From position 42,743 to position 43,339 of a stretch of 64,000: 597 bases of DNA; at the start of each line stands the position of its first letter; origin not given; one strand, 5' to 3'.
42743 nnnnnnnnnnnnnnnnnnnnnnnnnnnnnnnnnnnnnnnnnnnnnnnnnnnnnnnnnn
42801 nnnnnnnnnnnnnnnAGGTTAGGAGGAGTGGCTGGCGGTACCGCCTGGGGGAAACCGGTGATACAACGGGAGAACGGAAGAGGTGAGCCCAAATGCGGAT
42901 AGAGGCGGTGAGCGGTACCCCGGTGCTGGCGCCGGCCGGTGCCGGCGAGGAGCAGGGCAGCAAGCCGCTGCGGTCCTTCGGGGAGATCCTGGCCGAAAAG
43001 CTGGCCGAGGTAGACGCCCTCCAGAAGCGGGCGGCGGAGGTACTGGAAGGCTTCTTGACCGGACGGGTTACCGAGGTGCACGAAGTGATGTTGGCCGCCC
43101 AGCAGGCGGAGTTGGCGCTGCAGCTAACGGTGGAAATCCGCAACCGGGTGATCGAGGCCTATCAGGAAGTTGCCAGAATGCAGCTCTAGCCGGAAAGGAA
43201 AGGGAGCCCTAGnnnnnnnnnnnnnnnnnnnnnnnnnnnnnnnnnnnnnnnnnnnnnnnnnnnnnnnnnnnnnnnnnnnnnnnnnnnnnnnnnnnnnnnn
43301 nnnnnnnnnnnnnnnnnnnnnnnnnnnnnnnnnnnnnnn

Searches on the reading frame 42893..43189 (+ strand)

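Call 57: search_protein_families(library=pfam, proteins=[window:42893-43189:+])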
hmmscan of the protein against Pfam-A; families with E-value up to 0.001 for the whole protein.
window:42893-43189:+ (98 aa): 1 family
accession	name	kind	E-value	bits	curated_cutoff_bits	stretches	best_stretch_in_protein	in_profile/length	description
PF02049.23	FliE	-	5.8e-25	87.7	22.4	1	18-98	9-89/89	Flagellar hook-basal body complex protein FliE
